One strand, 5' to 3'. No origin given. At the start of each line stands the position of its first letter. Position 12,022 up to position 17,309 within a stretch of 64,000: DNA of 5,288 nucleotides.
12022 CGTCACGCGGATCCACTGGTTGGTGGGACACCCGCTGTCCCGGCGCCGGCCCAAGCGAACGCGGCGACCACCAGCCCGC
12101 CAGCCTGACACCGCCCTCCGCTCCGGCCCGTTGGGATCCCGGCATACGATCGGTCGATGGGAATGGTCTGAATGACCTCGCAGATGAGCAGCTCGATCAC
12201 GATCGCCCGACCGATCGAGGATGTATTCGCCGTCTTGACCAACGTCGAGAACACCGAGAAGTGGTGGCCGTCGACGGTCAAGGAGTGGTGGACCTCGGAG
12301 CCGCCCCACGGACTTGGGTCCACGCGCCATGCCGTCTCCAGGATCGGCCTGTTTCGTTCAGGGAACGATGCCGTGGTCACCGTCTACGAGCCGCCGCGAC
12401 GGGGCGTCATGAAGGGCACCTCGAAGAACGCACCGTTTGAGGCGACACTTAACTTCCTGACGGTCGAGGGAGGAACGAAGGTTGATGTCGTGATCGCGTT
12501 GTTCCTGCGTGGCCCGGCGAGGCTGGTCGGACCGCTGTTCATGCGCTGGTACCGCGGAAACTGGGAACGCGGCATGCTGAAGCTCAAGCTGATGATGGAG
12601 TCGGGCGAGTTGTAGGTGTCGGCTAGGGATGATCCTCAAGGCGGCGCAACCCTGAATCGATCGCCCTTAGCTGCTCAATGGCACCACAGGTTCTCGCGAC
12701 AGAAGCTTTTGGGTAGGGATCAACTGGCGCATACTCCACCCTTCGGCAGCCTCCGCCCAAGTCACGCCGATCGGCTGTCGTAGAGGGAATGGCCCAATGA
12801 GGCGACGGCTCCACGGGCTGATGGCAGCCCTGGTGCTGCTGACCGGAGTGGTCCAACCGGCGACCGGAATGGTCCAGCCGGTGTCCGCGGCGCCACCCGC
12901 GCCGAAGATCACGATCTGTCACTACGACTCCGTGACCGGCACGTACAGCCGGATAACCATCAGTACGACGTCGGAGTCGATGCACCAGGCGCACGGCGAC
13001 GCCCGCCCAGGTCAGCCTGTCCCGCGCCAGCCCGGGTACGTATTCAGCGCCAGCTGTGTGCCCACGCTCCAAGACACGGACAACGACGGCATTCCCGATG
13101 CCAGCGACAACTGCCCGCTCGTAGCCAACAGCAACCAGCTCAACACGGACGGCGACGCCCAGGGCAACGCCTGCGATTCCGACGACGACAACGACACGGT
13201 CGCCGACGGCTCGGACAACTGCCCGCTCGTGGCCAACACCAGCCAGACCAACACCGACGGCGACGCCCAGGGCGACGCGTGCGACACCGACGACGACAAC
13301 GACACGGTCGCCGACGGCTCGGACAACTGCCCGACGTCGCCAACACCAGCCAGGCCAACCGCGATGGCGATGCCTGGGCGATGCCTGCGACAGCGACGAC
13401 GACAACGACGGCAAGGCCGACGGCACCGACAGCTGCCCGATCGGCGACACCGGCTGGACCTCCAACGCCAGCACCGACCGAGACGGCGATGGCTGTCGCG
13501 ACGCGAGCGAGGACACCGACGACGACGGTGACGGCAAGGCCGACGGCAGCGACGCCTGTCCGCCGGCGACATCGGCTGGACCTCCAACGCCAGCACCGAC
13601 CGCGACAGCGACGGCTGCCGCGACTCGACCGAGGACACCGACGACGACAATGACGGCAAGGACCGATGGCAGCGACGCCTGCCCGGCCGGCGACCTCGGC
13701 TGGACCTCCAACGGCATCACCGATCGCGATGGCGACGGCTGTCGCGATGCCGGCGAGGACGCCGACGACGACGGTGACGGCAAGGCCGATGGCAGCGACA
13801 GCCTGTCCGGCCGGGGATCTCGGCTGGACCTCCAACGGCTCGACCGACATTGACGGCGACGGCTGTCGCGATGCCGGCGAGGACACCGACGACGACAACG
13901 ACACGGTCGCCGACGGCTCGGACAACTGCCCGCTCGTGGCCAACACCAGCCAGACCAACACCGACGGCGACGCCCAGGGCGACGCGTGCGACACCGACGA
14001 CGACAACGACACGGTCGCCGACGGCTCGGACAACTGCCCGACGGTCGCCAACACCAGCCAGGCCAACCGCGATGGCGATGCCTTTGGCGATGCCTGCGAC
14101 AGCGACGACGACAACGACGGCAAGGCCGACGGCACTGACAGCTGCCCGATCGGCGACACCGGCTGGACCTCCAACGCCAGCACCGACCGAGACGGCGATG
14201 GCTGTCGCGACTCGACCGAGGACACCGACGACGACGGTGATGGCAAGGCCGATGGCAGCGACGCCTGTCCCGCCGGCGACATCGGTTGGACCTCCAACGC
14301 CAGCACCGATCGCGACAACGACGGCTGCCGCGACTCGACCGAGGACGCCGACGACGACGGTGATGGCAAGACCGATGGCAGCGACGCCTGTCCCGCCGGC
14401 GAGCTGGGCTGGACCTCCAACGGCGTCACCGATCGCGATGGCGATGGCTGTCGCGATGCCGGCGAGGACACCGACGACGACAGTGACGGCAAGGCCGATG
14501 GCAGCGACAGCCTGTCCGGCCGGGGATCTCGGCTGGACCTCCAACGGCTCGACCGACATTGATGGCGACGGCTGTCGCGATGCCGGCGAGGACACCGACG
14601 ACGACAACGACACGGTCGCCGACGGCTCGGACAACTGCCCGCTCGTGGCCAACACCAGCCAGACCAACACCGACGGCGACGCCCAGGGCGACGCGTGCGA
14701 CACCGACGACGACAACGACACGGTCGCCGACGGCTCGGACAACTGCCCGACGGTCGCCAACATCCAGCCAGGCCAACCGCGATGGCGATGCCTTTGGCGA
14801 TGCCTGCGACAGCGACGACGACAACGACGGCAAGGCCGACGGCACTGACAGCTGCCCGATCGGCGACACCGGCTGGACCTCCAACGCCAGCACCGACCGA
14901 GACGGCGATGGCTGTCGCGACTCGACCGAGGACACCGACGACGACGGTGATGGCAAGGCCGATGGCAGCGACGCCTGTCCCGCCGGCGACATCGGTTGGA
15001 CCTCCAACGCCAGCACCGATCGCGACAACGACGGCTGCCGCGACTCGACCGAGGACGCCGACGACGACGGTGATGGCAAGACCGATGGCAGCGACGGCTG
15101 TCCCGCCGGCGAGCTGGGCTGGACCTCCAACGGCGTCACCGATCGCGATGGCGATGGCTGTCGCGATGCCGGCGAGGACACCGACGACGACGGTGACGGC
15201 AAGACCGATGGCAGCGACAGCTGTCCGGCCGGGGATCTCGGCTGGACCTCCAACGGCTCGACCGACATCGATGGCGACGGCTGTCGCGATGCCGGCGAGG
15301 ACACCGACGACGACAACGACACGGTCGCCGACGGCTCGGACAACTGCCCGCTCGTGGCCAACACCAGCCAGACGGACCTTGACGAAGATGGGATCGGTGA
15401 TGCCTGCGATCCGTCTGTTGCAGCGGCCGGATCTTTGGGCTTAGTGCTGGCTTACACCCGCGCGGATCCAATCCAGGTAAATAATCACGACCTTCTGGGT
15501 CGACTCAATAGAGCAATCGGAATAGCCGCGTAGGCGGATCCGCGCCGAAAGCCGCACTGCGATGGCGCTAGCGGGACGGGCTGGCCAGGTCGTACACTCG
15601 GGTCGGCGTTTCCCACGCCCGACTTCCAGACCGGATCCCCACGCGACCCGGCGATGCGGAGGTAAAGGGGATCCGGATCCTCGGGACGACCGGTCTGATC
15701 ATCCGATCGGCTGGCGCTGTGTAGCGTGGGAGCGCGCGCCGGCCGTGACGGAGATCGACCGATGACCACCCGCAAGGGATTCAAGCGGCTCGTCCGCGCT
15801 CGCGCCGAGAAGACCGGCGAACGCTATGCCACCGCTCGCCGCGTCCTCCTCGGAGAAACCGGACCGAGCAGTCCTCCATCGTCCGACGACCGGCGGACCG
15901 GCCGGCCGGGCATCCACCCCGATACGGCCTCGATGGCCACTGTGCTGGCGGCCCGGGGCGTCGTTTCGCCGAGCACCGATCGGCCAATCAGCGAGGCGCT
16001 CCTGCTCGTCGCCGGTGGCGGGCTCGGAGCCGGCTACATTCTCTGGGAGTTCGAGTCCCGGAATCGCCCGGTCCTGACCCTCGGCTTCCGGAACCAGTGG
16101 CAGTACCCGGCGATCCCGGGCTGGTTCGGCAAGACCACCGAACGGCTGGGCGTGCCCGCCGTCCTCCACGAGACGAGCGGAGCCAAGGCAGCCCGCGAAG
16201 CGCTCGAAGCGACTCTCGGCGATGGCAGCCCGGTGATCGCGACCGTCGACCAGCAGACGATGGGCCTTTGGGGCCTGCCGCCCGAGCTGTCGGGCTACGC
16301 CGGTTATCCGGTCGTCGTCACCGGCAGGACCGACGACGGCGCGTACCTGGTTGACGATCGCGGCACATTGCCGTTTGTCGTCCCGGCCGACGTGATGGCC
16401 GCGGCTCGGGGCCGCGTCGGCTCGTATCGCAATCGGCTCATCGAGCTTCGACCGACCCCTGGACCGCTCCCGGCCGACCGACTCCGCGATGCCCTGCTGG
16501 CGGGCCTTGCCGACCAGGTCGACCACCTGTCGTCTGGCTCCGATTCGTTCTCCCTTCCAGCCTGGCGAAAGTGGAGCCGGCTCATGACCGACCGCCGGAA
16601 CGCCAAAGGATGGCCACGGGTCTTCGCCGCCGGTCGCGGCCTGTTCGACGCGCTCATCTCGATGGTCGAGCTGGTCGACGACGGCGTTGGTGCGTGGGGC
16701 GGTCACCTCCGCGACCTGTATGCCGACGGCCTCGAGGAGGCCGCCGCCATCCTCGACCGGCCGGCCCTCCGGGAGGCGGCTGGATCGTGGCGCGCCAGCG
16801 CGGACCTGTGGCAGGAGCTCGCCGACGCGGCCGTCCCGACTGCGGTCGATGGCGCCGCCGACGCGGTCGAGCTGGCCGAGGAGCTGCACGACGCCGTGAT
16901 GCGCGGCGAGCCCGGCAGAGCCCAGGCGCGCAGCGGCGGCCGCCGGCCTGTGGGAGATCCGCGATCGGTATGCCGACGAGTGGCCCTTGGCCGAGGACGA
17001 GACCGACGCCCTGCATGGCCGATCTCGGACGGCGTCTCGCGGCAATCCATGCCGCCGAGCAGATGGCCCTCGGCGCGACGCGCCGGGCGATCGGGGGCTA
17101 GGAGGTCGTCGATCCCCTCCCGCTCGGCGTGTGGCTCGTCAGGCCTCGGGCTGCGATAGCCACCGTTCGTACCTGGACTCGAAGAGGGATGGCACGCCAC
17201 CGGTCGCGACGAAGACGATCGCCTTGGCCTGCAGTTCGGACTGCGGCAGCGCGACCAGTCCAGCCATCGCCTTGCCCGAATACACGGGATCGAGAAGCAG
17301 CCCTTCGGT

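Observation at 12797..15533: TSP3-repeat exoprotein built from near-identical 708-bp macro-repeats, with the same frameshifting base present in two repeat copies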

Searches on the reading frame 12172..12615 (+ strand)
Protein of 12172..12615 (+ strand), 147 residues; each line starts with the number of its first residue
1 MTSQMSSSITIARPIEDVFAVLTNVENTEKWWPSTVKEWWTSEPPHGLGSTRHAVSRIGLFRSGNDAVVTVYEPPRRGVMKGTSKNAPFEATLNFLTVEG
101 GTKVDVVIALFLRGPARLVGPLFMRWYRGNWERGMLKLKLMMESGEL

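Call 21: search_protein_families(library=pfam, proteins=[window:12172-12615:+], max_evalue=0.01)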
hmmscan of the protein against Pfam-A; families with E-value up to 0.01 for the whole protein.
window:12172-12615:+ (147 aa): 3 families
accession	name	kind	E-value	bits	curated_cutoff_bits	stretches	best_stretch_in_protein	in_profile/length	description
PF10604.15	Polyketide_cyc2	-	2.7e-14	54.1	27.4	1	4-140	3-139/142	Polyketide cyclase / dehydrase and lipid transport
PF08327.17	AHSA1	-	8.5e-06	26.5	22.1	1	14-118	3-106/125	Activator of Hsp90 ATPase homolog 1-like protein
PF03364.25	Polyketide_cyc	-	0.0011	19.7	23.4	1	11-71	1-56/126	Polyketide cyclase / dehydrase and lipid transport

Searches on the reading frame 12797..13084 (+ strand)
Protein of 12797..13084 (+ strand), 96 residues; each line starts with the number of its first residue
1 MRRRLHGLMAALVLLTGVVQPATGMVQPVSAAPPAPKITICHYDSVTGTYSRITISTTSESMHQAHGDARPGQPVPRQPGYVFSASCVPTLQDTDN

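Call 45: find_related_loci(query=window:12797-13084:+, collection=metagenome_contigs, flank=5000)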
Query window:12797-13084:+ (96 aa) in metagenome_contigs; peptide patterns used: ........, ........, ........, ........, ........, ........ (x = any residue, [..] = any of these).
600 stretches matched a pattern (row limit reached: there are more); 5 encode a relative of the query (tblastn E <= 1e-3); 5 distinct loci.
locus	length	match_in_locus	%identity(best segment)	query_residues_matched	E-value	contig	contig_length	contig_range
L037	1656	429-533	51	34-68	2e-8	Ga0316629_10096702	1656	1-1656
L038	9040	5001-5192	34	32-85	5e-7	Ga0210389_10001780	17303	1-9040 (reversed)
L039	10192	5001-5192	34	32-85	2e-6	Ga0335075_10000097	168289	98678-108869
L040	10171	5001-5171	34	32-76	3e-6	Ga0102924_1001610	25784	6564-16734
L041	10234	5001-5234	41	21-78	1e-5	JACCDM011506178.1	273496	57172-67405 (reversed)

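Call 46: find_related_loci(query=window:12797-13084:+, collection=genome_contigs, flank=5000)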
Query window:12797-13084:+ (96 aa) in genome_contigs; peptide patterns used: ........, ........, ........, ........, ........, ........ (x = any residue, [..] = any of these).
599 stretches matched a pattern (row limit reached: there are more); 2 encode a relative of the query (tblastn E <= 1e-3); 2 distinct loci.
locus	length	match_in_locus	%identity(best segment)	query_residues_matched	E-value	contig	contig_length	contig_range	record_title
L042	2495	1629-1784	33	38-89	1e-6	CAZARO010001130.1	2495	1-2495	MAG TPA_asm: uncultured Solibacteraceae bacterium isolate binchicken_co3_64 genome assembly, contig: NODE_149350_length_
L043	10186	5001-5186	34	34-85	2e-6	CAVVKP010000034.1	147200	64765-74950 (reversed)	MAG: uncultured Actinomycetota bacterium isolate MFD06742.bin.2.211 genome assembly, contig: contig_59913, whole genome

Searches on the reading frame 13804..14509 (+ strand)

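Call 37: search_solved_structures(query=window:13804-14509:+, max_evalue=0.001, show_alignments=1)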
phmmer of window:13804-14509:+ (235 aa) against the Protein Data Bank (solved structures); distinct sequences matched with E-value up to 0.001: 4.
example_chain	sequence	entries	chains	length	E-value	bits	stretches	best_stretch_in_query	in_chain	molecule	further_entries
2rhp_A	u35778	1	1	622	8.2e-35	124.2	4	29-100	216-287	Thrombospondin-2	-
3fby_A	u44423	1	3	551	5.5e-34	121.5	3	29-116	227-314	Cartilage oligomeric matrix protein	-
1yo8_A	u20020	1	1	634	8.8e-34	120.8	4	28-100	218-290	thrombospondin-2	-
1ux6_A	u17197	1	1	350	5.6e-17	65.7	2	39-114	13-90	THROMBOSPONDIN-1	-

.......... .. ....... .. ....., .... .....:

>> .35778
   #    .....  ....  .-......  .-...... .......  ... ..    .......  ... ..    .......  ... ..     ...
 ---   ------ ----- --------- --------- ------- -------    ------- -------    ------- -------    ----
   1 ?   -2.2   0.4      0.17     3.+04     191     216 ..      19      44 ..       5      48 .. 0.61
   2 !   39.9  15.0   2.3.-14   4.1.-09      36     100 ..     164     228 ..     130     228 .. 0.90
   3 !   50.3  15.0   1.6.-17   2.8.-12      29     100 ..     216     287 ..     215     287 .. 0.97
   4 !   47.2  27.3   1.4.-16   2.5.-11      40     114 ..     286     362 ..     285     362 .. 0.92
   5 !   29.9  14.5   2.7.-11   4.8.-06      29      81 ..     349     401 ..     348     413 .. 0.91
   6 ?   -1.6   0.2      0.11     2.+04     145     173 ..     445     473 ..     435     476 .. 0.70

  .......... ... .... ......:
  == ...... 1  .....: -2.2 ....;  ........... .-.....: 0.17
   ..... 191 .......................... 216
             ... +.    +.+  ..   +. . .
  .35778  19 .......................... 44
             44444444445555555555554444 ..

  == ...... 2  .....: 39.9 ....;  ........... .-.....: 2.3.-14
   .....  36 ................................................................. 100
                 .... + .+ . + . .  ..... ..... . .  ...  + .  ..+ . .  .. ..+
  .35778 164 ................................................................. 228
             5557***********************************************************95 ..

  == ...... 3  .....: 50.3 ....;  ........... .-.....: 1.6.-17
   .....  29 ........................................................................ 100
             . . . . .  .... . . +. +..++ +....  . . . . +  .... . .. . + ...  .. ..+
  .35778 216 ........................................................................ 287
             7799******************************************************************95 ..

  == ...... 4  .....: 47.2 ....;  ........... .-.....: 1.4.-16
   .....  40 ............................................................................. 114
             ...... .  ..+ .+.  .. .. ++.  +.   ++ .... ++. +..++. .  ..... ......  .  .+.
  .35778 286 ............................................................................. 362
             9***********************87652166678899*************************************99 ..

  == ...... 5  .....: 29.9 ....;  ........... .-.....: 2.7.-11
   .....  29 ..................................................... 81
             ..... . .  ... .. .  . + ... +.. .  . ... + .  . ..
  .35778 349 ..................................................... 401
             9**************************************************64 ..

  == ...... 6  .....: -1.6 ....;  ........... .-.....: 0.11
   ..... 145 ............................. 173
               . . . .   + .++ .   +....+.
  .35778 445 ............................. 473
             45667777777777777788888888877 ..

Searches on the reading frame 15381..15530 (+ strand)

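Call 57: search_protein_families(library=pfam, proteins=[window:15381-15530:+], max_evalue=1)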
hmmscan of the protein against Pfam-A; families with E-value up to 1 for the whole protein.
seq(50 aa): 1 family
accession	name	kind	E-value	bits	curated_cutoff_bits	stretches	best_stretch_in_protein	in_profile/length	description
PF02412.23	TSP_3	-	0.058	13.5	25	1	1-10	4-13/36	Thrombospondin type 3 repeat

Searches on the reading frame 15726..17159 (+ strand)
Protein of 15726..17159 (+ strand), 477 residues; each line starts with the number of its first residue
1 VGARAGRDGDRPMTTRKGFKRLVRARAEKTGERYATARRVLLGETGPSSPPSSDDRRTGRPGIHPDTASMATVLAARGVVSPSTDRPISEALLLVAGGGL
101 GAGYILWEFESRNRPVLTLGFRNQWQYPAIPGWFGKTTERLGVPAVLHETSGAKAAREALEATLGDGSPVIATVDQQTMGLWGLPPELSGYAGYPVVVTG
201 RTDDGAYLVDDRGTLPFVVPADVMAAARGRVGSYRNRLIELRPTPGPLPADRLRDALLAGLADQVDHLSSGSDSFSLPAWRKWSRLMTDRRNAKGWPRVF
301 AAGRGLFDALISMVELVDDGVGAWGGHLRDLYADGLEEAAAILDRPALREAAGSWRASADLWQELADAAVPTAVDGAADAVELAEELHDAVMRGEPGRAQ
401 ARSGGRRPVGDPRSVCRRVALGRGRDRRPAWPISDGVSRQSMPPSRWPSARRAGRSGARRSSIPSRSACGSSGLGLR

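Call 21: search_protein_families(library=pfam, proteins=[window:15726-17159:+], max_evalue=0.01)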
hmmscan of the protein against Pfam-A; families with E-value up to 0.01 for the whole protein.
window:15726-17159:+ (477 aa): 2 families
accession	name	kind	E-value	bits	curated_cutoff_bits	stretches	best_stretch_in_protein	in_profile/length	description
PF14399.12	BtrH_N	-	1e-14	55.3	29.7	1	64-211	1-133/134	Butirosin biosynthesis protein H, N-terminal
PF16169.10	DUF4872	-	9.9e-11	42.1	28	1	311-389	84-161/173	Domain of unknown function (DUF4872)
